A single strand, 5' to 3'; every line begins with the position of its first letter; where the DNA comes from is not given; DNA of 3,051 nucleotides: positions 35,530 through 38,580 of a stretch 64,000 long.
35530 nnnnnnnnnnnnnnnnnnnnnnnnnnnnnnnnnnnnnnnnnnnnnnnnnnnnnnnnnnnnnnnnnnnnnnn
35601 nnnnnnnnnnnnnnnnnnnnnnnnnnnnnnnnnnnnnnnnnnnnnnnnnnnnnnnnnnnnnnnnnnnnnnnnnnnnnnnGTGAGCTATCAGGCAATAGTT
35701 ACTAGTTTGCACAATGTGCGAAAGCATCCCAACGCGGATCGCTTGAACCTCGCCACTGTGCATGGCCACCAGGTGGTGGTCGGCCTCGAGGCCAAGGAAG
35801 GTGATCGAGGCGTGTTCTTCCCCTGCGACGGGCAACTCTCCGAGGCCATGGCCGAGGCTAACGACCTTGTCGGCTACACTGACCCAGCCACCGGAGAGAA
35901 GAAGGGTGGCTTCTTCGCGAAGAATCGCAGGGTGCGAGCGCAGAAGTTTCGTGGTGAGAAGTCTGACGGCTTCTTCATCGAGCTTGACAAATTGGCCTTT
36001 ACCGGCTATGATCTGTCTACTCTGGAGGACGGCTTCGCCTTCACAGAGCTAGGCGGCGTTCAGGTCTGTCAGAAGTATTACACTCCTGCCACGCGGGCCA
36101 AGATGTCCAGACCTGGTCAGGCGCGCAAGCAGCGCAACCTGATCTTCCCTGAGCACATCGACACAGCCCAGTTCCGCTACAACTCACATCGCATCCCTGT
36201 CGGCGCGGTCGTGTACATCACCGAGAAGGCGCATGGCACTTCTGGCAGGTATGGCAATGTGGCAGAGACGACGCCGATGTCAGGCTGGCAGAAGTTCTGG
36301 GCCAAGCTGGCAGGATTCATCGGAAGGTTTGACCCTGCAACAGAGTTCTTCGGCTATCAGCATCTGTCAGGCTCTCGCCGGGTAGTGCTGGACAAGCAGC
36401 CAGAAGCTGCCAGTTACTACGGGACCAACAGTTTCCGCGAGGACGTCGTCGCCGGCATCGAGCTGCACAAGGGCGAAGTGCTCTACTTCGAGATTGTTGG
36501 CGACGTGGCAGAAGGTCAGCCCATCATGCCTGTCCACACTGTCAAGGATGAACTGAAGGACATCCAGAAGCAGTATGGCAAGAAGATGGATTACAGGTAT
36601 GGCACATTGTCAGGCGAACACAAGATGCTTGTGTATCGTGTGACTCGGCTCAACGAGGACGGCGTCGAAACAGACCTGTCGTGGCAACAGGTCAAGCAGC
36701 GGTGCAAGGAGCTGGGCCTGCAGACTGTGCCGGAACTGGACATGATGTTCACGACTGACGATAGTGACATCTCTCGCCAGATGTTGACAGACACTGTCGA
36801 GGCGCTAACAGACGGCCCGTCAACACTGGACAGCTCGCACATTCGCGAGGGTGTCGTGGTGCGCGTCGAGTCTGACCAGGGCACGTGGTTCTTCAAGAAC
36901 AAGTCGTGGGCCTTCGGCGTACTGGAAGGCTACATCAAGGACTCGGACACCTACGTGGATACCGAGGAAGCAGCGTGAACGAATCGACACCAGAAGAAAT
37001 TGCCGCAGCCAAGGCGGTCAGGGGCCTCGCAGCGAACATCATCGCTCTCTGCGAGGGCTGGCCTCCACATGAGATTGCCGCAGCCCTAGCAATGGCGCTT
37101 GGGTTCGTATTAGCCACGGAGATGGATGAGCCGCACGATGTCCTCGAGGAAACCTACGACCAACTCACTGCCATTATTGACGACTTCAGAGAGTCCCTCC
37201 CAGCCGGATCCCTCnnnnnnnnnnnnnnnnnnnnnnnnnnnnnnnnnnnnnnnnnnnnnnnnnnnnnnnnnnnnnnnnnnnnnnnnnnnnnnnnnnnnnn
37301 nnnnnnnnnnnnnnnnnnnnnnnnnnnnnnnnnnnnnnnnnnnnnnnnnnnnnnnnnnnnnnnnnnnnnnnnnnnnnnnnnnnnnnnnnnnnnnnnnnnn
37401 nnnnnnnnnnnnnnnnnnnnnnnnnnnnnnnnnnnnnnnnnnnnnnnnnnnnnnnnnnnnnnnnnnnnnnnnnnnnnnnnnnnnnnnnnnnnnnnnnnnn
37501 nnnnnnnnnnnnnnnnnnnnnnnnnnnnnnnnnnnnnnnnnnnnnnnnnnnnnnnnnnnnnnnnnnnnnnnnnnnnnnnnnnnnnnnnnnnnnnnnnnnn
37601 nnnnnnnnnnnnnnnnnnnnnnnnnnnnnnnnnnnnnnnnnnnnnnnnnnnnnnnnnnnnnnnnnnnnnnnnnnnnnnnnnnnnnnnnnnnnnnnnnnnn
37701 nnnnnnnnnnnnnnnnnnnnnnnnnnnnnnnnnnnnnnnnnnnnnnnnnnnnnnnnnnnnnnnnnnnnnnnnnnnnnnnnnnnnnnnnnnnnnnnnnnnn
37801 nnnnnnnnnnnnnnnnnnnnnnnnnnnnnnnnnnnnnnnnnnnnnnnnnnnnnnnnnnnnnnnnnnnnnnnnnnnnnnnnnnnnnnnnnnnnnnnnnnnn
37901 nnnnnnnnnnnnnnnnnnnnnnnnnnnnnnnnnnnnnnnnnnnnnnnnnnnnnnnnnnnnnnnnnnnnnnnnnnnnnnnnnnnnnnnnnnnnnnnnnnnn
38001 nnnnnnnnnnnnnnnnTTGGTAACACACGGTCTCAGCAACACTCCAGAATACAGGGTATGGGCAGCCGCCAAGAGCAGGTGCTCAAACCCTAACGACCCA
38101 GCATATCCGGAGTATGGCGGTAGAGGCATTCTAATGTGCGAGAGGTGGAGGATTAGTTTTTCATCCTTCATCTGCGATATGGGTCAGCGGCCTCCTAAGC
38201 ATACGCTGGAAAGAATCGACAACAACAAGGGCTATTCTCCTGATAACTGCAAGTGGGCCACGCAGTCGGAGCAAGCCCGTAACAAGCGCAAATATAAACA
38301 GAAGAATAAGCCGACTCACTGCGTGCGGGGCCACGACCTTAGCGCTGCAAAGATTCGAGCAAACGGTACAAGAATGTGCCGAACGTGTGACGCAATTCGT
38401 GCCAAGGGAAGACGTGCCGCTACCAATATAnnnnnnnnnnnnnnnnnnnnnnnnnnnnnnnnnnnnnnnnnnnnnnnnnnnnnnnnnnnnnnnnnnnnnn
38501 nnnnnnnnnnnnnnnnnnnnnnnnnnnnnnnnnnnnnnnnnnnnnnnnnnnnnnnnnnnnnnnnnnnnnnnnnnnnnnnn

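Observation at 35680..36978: Rnl2-like RNA ligase fused to a tRNA-binding OB domain: candidate tRNA-repair/anti-defence enzyme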

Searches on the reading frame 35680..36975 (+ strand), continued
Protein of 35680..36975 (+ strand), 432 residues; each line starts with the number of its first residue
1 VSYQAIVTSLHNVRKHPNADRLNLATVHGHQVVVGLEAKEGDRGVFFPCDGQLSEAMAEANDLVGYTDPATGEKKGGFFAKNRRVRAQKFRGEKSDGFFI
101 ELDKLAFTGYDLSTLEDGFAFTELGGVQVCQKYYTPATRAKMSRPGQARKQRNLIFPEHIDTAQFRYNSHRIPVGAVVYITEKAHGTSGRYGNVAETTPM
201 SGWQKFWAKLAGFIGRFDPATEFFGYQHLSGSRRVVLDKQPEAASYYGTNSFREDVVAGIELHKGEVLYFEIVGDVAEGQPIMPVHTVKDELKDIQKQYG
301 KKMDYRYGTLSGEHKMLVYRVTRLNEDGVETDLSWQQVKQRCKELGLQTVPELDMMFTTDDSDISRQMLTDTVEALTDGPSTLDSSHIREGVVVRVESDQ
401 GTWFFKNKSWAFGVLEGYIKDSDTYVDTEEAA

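Call 91: search_protein_families(library=pfam, proteins=[P0134, P0168, P0187], max_evalue=0.001)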
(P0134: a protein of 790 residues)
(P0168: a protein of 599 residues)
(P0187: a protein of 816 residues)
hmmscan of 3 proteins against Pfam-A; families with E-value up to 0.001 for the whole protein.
P0134 (790 aa): 4 families
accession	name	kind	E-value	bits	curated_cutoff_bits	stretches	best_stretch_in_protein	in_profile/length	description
PF03161.18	LAGLIDADG_2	-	5.1e-25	88.8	25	1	305-474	2-168/168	LAGLIDADG DNA endonuclease family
PF09414.15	RNA_ligase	-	1.8e-08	35.1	27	1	607-753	50-161/171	RNA ligase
PF14890.11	Intein_splicing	-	1e-07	32.3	35.8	1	207-548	11-155/155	Intein splicing domain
PF21189.3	PHA02142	-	2.2e-06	28.4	27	1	5-101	3-92/92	PHA02142 OB-fold domain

P0168 (599 aa): 2 families
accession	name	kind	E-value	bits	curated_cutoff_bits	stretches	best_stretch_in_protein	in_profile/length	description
PF09414.15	RNA_ligase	-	3.2e-07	31.1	27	1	401-565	51-159/171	RNA ligase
PF14890.11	Intein_splicing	-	5.7e-07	29.9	35.8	1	197-360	1-155/155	Intein splicing domain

P0187 (816 aa): 4 families
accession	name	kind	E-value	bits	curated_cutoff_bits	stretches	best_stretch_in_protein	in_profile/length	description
PF03161.18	LAGLIDADG_2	-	3.6e-18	66.5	25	1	305-474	2-168/168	LAGLIDADG DNA endonuclease family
PF14890.11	Intein_splicing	-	1.7e-05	25.1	35.8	1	263-551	62-155/155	Intein splicing domain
PF09414.15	RNA_ligase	-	2e-05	25.2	27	1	594-792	25-171/171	RNA ligase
PF07591.16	PT-HINT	-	5.9e-05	23.8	27.7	1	198-290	2-87/137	Pretoxin HINT domain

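Call 96: get_annotated_region(hit=H24, flank=9000)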
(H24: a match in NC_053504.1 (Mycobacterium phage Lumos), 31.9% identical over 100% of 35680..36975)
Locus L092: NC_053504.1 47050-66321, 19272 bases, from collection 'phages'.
description: Mycobacterium phage Lumos, complete genome.
organism: Mycobacterium phage Lumos (NCBI taxid 1701852)
taxonomy: Viruses; Duplodnaviria; Heunggongvirae; Uroviricota; Caudoviricetes; Vilmaviridae; Lclasvirinae; Lumosvirus; Lumosvirus lumos
host: Mycobacterium smegmatis mc2 155; source: soil; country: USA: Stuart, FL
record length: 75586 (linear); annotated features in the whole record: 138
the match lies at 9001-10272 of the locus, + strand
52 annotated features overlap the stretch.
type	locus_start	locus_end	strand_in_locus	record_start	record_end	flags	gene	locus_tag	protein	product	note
CDS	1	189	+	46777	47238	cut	-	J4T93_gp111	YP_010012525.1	hypothetical protein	-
CDS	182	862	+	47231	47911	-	-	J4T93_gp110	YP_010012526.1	hypothetical protein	-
CDS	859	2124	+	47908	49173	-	-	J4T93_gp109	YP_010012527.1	DnaB-like replicative helicase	DNAB-like replicative helicase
CDS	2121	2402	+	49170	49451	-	-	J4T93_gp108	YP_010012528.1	transcriptional regulator WhiB-like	WhiB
CDS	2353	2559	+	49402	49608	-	-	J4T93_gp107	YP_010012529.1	hypothetical protein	-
CDS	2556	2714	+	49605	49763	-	-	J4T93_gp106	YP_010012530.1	hypothetical protein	-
CDS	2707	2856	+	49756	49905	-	-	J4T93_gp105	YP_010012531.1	hypothetical protein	-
CDS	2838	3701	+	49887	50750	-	-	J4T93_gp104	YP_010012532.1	ribose-phosphate pyrophosphokinase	Phosphoribosyl pyrophosphate synthetase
CDS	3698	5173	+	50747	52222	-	-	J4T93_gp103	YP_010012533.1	nicotinamide phosphoribosyl transferase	Phosphoribosyl transferase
CDS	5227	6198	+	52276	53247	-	-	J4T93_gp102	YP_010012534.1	polynucleotide kinase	Polynucleotide kinase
CDS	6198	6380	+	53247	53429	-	-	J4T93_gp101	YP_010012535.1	hypothetical protein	-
CDS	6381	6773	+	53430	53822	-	-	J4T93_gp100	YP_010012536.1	RusA-like Holliday junction resolvase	Endodeoxyribonuclease RusA; RusA-like resolvase (endonuclease)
CDS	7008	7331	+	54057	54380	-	-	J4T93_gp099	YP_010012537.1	WhiB transcriptional factor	WhiB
CDS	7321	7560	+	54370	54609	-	-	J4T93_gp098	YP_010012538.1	hypothetical protein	-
CDS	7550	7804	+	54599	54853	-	-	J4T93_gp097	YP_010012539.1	hypothetical protein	-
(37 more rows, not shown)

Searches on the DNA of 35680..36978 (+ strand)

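Call 7: search_dna_similar(query=window:35680-36978:+, collection=phages, mode=near, max_rows=20)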
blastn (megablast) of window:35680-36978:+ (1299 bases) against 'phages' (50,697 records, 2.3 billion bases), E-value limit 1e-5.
No match.

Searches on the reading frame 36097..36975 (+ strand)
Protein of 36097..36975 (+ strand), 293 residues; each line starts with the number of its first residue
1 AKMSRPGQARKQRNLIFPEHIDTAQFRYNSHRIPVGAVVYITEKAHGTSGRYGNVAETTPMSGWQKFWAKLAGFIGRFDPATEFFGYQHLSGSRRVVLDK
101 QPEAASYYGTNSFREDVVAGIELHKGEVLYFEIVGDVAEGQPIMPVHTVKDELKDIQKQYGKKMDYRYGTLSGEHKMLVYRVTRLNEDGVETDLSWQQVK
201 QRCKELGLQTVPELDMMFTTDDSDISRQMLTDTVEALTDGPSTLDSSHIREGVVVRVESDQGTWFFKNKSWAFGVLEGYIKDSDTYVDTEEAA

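Call 45: search_solved_structures(query=window:36097-36975:+, max_evalue=10, show_alignments=4)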
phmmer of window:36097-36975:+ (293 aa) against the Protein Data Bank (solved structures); distinct sequences matched with E-value up to 10: 2.
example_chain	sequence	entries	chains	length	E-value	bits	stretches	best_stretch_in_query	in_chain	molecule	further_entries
6ani_H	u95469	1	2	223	1.2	11.2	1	63-132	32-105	Coltuximab Fab heavy chain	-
7jic_H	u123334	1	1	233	1.3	11.1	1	63-132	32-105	Coltuximab Heavy Chain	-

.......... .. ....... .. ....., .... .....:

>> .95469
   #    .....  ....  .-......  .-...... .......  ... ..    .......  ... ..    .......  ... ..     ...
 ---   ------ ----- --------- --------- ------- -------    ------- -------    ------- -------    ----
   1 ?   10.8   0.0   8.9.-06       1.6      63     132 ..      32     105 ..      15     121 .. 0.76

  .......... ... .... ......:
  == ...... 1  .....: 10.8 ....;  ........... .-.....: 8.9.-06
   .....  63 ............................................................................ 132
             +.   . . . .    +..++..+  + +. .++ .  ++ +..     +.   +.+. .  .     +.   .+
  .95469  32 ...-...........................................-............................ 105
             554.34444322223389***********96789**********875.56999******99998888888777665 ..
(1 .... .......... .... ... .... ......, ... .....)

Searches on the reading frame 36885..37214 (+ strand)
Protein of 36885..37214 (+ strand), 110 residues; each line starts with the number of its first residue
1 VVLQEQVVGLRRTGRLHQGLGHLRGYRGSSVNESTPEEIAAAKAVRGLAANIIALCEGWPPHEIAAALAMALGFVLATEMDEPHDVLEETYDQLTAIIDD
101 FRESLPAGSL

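Call 16: search_protein_families(library=pfam, proteins=[window:36885-37214:+], max_evalue=0.01)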
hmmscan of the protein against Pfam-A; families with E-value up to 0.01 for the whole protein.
window:36885-37214:+ (110 aa): 0 families

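Call 17: search_protein_families(library=phrogs, proteins=[window:36885-37214:+], max_evalue=0.001)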
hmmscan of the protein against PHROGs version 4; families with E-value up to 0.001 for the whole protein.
window:36885-37214:+ (110 aa): 0 families

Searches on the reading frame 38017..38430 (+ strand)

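Call 16: search_protein_families(library=pfam, proteins=[window:38017-38430:+], max_evalue=0.01)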
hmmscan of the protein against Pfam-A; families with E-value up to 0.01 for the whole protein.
window:38017-38430:+ (138 aa): 0 families

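Call 17: search_protein_families(library=phrogs, proteins=[window:38017-38430:+], max_evalue=0.001)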
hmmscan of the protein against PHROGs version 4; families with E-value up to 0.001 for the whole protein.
window:38017-38430:+ (138 aa): 11 families
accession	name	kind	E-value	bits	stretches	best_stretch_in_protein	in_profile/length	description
phrog_3377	-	DNA, RNA and nucleotide metabolism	3.2e-39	135.8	1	2-102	5-108/196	HNH endonuclease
phrog_374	-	DNA, RNA and nucleotide metabolism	6e-39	135.3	1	3-99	264-358/617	HNH endonuclease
phrog_8790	-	DNA, RNA and nucleotide metabolism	1.5e-38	134.1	1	4-98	18-111/241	restriction endonuclease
phrog_2081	-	DNA, RNA and nucleotide metabolism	7.9e-30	105.3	1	3-96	97-202/433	HNH endonuclease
phrog_953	-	DNA, RNA and nucleotide metabolism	1.1e-15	58.9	1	4-98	217-313/420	HNH endonuclease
phrog_826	-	DNA, RNA and nucleotide metabolism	1.5e-08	35.5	1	73-135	141-205/281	HNH endonuclease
phrog_1492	-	DNA, RNA and nucleotide metabolism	9.3e-08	32.6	1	73-136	142-211/414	HNH endonuclease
phrog_3322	-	DNA, RNA and nucleotide metabolism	1.1e-05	26.3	1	40-82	85-126/162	endonuclease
phrog_3118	-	DNA, RNA and nucleotide metabolism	2.3e-05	25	1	58-83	65-90/287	HNH endonuclease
phrog_4578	-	DNA, RNA and nucleotide metabolism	0.00016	22.6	1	55-96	23-65/130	HNH endonuclease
phrog_28742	-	unknown function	0.00019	22.7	1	15-95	27-110/165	-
